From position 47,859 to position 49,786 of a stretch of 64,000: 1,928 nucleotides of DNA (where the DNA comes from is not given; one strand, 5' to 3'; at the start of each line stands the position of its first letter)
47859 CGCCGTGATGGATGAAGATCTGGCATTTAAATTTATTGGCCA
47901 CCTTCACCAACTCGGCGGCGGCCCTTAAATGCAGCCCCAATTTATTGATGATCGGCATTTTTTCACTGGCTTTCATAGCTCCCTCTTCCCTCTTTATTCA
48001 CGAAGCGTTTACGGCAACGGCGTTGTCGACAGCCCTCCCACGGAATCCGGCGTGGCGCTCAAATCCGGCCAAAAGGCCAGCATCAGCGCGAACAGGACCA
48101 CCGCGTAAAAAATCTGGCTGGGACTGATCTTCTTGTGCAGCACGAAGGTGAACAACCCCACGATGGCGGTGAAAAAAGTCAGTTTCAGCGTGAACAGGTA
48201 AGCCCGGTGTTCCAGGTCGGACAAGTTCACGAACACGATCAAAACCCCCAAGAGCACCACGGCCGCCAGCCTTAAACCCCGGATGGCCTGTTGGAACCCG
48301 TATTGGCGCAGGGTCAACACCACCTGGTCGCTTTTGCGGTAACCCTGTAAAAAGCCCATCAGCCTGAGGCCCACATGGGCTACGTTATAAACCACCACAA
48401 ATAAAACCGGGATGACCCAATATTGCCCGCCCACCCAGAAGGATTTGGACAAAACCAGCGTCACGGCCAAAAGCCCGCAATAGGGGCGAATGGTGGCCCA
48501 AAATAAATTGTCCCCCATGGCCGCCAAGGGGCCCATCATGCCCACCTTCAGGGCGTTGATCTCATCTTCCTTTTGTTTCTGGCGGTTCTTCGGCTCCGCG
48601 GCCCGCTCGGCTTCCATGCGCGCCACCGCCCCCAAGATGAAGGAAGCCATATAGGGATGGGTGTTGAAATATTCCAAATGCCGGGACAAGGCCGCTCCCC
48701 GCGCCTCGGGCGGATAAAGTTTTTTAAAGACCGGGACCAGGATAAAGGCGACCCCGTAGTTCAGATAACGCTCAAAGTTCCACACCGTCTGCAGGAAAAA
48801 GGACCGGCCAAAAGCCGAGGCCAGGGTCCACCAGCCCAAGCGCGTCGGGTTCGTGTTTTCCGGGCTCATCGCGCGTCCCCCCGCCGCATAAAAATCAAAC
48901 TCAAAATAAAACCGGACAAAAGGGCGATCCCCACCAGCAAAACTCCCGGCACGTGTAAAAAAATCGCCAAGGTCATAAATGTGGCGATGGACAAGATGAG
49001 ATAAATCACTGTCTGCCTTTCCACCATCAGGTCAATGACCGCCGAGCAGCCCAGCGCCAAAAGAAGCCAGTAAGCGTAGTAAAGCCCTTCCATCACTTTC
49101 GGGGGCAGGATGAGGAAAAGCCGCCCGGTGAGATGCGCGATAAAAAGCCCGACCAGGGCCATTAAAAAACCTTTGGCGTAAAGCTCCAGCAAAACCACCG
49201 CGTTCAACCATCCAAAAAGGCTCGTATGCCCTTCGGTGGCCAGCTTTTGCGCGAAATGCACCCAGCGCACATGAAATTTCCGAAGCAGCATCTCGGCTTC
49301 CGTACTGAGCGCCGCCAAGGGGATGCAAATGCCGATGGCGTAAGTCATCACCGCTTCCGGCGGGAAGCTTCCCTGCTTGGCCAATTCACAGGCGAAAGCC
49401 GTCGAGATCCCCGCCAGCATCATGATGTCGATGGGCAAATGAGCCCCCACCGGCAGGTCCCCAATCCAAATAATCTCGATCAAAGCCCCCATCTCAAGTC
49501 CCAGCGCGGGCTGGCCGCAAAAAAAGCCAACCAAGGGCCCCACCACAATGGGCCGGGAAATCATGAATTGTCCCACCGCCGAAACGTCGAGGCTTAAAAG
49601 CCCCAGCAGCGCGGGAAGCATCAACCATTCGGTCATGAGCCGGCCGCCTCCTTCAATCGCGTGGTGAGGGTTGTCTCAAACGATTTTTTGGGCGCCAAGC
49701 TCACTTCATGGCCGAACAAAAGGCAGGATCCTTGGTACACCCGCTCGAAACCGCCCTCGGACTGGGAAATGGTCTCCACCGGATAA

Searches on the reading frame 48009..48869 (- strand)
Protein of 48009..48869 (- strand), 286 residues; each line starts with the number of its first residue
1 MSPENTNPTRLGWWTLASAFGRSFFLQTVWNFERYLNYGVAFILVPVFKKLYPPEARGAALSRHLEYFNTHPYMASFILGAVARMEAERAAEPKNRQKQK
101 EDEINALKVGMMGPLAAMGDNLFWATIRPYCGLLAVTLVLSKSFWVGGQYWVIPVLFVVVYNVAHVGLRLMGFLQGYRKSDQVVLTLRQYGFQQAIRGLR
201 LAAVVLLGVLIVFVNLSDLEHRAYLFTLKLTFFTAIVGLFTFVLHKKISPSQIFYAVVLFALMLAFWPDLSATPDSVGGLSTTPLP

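Call 79: search_protein_families(library=pfam, proteins=[window:48009-48869:-], max_evalue=0.0001)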
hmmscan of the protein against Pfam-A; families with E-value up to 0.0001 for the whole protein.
window:48009-48869:- (286 aa): 1 family
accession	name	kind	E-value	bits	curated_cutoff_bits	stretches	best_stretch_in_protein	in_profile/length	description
PF03613.19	EIID-AGA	-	1.4e-46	159.3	25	1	16-212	7-194/265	PTS system mannose/fructose/sorbose family IID component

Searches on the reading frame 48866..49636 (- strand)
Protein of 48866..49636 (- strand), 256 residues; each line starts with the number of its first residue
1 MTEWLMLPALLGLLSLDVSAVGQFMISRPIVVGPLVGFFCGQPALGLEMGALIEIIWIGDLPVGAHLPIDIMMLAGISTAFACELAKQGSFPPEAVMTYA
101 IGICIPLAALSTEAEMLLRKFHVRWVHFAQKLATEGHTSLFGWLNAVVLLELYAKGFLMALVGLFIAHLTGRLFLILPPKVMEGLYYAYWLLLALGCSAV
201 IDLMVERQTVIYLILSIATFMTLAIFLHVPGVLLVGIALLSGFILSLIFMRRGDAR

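Call 79: search_protein_families(library=pfam, proteins=[window:48866-49636:-], max_evalue=0.0001)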
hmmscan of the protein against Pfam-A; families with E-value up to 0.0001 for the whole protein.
window:48866-49636:- (256 aa): 1 family
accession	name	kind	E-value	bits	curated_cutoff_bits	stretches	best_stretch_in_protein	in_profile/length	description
PF03609.19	EII-Sor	-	1.7e-27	96.8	26.3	1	16-240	16-226/233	PTS system sorbose-specific iic component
